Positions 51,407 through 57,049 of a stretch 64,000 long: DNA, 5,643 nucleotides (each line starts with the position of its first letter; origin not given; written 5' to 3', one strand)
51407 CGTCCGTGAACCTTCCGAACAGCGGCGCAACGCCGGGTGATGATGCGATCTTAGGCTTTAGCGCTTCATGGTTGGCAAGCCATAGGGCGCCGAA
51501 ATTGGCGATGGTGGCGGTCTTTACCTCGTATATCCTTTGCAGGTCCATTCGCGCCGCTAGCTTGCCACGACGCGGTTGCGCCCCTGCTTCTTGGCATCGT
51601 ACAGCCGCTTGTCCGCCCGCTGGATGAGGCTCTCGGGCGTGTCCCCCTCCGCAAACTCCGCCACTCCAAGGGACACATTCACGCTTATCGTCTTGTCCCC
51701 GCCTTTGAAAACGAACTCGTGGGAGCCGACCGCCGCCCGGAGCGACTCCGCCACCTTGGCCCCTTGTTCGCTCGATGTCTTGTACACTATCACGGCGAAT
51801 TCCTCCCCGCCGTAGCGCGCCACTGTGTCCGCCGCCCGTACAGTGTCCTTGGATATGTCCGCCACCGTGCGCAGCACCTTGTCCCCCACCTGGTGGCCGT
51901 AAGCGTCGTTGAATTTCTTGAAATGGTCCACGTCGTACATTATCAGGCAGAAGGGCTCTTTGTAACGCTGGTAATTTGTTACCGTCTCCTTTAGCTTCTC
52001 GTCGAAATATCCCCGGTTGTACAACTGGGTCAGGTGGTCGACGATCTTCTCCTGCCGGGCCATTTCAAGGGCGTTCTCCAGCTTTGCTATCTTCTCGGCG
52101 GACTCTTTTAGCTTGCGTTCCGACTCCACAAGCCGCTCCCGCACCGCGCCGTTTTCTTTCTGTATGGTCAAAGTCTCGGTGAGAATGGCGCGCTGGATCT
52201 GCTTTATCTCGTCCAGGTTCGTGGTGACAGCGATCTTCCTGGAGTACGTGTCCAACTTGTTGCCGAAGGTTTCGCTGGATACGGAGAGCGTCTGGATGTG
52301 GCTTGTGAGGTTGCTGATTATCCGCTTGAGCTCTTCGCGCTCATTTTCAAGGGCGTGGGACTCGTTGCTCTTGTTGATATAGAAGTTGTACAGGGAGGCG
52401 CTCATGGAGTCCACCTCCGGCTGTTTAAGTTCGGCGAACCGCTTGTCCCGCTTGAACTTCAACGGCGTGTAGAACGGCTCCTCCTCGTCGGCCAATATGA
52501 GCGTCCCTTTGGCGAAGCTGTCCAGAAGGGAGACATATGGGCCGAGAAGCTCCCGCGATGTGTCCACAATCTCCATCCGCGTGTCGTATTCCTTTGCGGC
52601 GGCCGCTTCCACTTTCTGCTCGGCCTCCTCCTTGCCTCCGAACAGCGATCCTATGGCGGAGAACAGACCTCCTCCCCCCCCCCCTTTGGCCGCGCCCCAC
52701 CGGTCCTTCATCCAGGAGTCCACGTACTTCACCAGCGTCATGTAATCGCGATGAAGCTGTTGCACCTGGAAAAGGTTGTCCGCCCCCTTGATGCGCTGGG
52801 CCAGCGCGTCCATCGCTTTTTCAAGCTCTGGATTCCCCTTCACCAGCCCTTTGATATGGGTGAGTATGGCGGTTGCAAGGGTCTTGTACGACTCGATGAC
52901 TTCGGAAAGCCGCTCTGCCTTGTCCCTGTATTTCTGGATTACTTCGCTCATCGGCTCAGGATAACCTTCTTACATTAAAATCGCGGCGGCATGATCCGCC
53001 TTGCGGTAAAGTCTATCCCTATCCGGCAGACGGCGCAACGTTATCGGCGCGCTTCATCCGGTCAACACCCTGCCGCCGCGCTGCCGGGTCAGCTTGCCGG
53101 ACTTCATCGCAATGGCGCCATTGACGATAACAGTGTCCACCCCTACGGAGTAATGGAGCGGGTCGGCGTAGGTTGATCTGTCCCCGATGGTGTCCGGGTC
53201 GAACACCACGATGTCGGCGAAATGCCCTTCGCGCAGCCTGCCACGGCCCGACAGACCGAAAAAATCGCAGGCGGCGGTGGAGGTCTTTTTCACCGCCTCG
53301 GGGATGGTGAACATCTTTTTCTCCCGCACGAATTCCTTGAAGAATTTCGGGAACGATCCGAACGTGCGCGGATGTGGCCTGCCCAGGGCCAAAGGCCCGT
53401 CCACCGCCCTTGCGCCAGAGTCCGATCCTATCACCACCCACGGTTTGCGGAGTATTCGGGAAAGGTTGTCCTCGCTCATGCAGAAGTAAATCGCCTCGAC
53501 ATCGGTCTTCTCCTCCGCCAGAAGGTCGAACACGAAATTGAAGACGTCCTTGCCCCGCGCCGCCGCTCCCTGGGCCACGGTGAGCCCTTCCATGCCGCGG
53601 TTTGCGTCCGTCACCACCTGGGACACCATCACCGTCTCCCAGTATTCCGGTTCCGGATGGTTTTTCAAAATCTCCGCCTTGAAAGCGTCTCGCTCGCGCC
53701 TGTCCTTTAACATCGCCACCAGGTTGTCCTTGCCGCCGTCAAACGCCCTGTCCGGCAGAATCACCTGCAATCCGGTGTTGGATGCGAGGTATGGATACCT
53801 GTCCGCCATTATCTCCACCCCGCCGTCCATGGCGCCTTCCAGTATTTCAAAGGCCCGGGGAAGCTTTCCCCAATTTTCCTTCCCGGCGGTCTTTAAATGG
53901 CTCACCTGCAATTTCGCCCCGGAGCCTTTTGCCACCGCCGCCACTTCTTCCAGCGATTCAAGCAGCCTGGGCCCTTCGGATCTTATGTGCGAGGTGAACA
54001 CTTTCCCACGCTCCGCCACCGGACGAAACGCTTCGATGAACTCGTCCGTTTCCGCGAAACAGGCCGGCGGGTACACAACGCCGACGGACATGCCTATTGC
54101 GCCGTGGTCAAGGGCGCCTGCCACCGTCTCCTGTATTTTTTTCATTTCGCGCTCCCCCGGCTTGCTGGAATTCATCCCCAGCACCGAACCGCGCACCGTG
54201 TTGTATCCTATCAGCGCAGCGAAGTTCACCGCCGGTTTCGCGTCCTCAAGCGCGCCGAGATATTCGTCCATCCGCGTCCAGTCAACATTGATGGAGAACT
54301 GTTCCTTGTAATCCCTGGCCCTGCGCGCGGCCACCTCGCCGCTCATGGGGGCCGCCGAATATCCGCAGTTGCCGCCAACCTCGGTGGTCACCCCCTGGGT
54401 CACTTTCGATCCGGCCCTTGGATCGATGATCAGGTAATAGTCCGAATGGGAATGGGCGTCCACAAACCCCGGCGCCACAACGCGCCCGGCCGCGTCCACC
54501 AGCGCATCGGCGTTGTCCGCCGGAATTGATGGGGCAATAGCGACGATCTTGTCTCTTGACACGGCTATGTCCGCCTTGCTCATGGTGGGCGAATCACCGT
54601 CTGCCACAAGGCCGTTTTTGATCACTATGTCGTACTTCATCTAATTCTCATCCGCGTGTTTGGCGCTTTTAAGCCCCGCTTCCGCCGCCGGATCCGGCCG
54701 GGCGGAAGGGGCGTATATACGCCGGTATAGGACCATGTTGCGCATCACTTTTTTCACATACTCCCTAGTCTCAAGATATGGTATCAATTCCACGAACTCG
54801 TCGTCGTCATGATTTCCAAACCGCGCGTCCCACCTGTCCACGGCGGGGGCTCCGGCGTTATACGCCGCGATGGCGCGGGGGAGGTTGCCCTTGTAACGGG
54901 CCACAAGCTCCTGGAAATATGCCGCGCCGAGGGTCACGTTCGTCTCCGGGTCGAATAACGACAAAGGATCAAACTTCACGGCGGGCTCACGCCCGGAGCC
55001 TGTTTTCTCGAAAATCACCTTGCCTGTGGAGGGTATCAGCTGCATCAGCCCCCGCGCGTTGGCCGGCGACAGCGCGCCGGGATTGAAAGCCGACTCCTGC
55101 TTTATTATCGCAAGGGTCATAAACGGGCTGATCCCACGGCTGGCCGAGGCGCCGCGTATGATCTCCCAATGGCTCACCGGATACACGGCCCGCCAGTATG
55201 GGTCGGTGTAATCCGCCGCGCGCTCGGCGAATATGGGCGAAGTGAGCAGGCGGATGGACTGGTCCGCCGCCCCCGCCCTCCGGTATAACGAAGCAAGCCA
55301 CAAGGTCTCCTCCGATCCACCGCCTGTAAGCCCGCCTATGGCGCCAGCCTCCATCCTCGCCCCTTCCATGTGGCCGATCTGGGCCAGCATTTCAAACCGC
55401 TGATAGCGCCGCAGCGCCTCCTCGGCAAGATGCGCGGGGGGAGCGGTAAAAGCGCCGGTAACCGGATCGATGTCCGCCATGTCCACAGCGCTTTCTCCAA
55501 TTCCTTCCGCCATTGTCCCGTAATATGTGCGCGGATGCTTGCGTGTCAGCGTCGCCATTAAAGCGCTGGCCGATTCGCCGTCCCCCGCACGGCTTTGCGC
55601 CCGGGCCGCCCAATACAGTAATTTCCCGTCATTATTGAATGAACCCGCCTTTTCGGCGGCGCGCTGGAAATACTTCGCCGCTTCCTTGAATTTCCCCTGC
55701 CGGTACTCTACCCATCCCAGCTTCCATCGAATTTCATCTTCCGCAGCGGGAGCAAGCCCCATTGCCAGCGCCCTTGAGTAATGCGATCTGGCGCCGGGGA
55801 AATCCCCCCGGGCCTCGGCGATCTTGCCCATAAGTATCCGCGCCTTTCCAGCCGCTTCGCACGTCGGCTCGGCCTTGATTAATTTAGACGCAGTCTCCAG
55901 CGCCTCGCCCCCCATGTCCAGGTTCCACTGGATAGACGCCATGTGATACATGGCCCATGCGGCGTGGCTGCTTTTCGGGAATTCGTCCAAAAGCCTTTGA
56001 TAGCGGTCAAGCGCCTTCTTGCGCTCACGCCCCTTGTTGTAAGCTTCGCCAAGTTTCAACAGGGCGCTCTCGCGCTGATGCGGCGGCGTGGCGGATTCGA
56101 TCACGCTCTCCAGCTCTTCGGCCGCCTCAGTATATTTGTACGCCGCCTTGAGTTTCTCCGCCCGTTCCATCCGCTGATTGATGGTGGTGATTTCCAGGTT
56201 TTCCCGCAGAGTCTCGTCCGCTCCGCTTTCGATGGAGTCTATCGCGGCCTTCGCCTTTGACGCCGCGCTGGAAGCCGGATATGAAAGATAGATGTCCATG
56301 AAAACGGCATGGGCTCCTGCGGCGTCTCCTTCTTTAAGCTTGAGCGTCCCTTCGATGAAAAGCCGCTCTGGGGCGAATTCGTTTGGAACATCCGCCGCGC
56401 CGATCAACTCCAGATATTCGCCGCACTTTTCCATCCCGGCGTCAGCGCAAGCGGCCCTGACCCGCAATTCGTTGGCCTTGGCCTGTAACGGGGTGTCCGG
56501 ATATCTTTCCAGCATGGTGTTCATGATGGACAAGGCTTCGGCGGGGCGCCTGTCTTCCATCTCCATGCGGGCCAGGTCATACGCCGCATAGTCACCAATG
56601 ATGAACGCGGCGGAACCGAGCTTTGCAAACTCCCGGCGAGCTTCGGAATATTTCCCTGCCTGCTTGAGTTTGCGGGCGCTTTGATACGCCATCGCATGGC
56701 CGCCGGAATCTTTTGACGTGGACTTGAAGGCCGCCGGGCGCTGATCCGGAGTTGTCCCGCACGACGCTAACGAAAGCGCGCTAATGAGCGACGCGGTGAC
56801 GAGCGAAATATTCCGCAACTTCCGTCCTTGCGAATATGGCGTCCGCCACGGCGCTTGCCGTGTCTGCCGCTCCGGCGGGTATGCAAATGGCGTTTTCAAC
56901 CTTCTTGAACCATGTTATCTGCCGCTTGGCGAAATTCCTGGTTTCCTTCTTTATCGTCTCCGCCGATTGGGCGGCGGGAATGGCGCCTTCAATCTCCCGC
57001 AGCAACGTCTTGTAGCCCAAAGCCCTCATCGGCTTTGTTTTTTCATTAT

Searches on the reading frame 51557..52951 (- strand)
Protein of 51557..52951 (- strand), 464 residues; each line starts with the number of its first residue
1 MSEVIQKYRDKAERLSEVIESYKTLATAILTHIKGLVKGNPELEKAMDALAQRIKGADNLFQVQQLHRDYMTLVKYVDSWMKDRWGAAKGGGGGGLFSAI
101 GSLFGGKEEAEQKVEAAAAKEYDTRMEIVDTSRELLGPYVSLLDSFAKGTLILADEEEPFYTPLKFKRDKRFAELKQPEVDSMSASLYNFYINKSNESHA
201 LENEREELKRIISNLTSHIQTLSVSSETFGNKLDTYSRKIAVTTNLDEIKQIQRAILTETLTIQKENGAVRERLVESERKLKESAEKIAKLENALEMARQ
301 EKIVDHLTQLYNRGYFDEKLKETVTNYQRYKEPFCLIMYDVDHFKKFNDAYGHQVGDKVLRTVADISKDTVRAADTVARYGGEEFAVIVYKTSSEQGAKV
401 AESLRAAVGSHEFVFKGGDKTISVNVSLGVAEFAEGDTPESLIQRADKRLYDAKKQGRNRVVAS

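Call 3: search_protein_families(library=pfam, proteins=[window:51557-52951:-], max_evalue=0.01)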
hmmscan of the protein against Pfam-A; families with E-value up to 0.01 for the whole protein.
window:51557-52951:- (464 aa): 1 family
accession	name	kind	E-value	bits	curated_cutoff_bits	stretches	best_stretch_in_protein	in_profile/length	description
PF00990.26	GGDEF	-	9.4e-50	169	23.8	1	304-460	3-161/161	Diguanylate cyclase, GGDEF domain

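Call 4: search_protein_families(library=ncbifam, proteins=[window:51557-52951:-], max_evalue=0.01)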
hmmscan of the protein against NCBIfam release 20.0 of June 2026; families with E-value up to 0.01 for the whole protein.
window:51557-52951:- (464 aa): 23 families
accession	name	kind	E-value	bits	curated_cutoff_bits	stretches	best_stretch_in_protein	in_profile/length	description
TIGR00254.1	GGDEF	domain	2.1e-55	187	37.4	1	302-463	5-166/168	diguanylate cyclase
NF007135.0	PRK09581.1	equivalog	2.4e-54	184.9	474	1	289-463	283-454/457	PleD family two-component system response regulator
NF007380.0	PRK09894.1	equivalog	9.7e-50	169.6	256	1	280-462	109-285/296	diguanylate cyclase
NF038266.1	diguan_SiaD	equivalog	7.6e-46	156.5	290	1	290-461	85-252/252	biofilm regulation diguanylate cyclase SiaD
NF041606.1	dguan_cyc_DgcA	equivalog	5.2e-43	147.3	370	1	301-463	177-338/340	diguanylate cyclase DgcA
NF011955.1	PRK15426.1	equivalog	3.9e-39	134.2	408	1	304-463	400-560/564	cellulose biosynthesis regulator diguanylate cyclase DgcQ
NF051473.1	DigCycDgcsShew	equivalog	4.3e-39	134.6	400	1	203-460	25-287/291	diguanylate cyclase DgcS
NF007423.1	PRK09966.1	equivalog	4.5e-39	134.4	325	1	292-454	229-390/390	diguanylate cyclase DgcN/YfiN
NF047654.1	DiguCycDgcRLepto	equivalog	1.2e-38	132.7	500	1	285-462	119-294/295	diguanylate cyclase DgcR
NF047872.1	GGDEF_GdpS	equivalog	1.4e-32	113.3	400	1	288-462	173-348/355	GGDEF domain-containing protein GdpS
NF007298.0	PRK09776.1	equivalog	3.2e-30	104.8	1135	1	304-461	686-842/1111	diguanylate cyclase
NF045675.1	PhdiestaseDibA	equivalog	1.2e-28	99.9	980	1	304-459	205-359/623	phosphodiesterase DibA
NF040885.1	diguan_DgcJ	equivalog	2.1e-27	96.1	500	1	299-459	338-491/493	diguanylate cyclase DgcJ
NF007599.0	PRK10245.1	equivalog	4.2e-24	84.7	402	1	303-461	211-367/371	diguanylate cyclase AdrA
NF007474.0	PRK10060.1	equivalog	1.1e-23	83.3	782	1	284-460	219-391/663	cyclic di-GMP phosphodiesterase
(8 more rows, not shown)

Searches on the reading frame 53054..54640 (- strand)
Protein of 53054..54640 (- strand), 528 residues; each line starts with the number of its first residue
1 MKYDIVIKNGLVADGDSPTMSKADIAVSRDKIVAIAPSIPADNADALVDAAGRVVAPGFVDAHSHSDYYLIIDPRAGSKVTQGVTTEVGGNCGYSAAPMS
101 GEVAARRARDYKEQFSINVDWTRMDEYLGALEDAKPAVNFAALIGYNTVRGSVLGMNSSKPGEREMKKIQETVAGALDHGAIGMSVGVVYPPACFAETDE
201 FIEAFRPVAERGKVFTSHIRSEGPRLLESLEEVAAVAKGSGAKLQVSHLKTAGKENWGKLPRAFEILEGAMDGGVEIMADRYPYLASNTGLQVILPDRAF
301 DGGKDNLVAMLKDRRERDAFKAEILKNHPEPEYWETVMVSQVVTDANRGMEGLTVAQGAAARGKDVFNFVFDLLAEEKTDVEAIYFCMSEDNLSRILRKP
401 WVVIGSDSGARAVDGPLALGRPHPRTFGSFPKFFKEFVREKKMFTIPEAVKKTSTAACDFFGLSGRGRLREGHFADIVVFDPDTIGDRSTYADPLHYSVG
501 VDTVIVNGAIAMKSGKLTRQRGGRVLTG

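Call 3: search_protein_families(library=pfam, proteins=[window:53054-54640:-], max_evalue=0.01)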
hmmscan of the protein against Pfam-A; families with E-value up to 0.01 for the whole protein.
window:53054-54640:- (528 aa): 2 families
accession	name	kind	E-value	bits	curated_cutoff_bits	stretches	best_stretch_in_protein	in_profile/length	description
PF07969.17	Amidohydro_3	-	3.5e-24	86.5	29.7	1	47-510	2-470/472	Amidohydrolase family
PF01979.26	Amidohydro_1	-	2.3e-12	47.3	25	1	54-509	1-343/345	Amidohydrolase family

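Call 64: search_protein_families(library=ncbifam, proteins=[window:53054-54640:-], max_evalue=0.00001)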
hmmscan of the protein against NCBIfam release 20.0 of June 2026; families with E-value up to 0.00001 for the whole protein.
window:53054-54640:- (528 aa): 43 families (the best 25 are shown)
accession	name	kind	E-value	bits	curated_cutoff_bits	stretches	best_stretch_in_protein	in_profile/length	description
NF006560.0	PRK09061.1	subfamily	1e-58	199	340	2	2-298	25-306/517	amidohydrolase family protein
NF006689.0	PRK09237.1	equivalog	1.4e-16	60.1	371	1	2-94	2-97/383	amidohydrolase/deacetylase family metallohydrolase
NF006839.0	PRK09357.1-4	equivalog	2.5e-14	52.7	576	1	5-65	2-61/422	dihydroorotase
NF006056.0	PRK08204.1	subfamily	4.5e-14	52.1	391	1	5-65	5-66/449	hypothetical protein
NF006845.0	PRK09357.2-6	equivalog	6.2e-14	51.5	728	1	4-66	2-64/428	dihydroorotase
NF006688.0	PRK09236.1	equivalog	2.1e-13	49.9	535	1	440-525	344-439/444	dihydroorotase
NF009941.0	PRK13404.1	subfamily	2.4e-13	49.6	647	1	1-68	2-65/478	dihydropyrimidinase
NF004839.0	PRK06189.1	equivalog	3.4e-13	49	631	1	1-67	1-64/451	allantoinase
TIGR03178.1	allantoinase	equivalog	5.9e-13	48.4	357.85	1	4-65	1-59/441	allantoinase AllB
TIGR02033.1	D-hydantoinase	equivalog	9.6e-13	47.9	393.25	1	5-67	1-61/454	dihydropyrimidinase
NF006837.0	PRK09357.1-2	equivalog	2e-12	46.4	575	1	5-66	3-63/428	dihydroorotase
NF006252.0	PRK08393.1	equivalog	3.9e-12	45.9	617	1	5-70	3-67/424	N-ethylammeline chlorohydrolase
NF005960.0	PRK08044.1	equivalog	9.7e-12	44.3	688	1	1-65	1-61/453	allantoinase AllB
NF009060.0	PRK12394.1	equivalog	9.7e-12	44.3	442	1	1-88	1-89/381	metallo-dependent hydrolase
TIGR00857.1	pyrC_multi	subfamily_domain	1.4e-11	44.1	279.05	1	21-66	4-48/412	dihydroorotase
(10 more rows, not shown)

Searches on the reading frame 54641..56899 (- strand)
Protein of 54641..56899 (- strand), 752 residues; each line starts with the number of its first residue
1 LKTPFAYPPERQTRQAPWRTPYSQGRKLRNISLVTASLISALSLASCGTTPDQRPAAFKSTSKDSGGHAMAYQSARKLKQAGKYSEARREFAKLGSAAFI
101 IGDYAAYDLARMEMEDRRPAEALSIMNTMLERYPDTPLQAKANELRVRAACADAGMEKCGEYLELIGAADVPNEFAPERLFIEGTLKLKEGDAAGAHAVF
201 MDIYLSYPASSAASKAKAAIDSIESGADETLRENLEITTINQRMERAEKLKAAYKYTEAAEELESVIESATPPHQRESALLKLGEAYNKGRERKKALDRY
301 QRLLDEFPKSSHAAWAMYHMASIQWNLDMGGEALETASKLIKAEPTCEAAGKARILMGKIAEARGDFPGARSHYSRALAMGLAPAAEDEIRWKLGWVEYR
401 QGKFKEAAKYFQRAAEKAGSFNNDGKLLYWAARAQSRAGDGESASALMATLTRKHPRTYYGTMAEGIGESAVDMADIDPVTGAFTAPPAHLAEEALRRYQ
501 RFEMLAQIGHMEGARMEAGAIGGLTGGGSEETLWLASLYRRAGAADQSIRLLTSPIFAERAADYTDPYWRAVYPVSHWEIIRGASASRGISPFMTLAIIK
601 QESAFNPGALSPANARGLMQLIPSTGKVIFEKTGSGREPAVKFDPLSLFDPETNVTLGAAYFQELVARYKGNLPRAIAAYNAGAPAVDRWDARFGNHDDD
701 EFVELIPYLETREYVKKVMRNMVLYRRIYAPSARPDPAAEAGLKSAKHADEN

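Call 3: search_protein_families(library=pfam, proteins=[window:54641-56899:-], max_evalue=0.01)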
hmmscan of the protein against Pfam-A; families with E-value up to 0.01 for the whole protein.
window:54641-56899:- (752 aa): 13 families
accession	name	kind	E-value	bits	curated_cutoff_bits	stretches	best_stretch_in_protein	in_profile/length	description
PF01464.25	SLT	-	2.5e-29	101.7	21.3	1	580-702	2-116/117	Transglycosylase SLT domain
PF13174.12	TPR_6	-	1.6e-16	60.2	26.3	1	279-310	2-33/33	Tetratricopeptide repeat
PF14559.12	TPR_19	-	6.2e-13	49.3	25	1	400-460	3-61/68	Tetratricopeptide repeat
PF13428.12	TPR_14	-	5.2e-11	42.5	23.5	0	279-318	3-41/44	Tetratricopeptide repeat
PF13432.12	TPR_16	-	2.8e-10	40.9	32.7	1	357-418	3-60/65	Tetratricopeptide repeat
PF13424.12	TPR_12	-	6e-09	36.4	30.1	1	355-416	5-73/77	Tetratricopeptide repeat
PF07719.23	TPR_2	-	1.3e-08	34.7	27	1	392-417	5-30/34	Tetratricopeptide repeat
PF13525.12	YfiO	-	4.2e-06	27.1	25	0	252-322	17-87/203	Outer membrane lipoprotein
PF09976.15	TPR_21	-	2.1e-05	24.8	25.5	1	242-392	44-186/193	Tetratricopeptide repeat-like domain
PF00515.34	TPR_1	-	0.00023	21.3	27.8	1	394-416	7-29/34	Tetratricopeptide repeat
PF17874.7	TPR_MalT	-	0.00026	20.8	45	1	276-459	39-236/336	MalT-like TPR region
PF25063.1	ARM_TT21_C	-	0.00058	20.2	35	0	244-396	22-172/209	Tetratricopeptide repeat protein 21 C-terminal ARM domain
PF13176.12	TPR_7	-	0.0013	19.1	27.9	0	279-305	1-27/36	Tetratricopeptide repeat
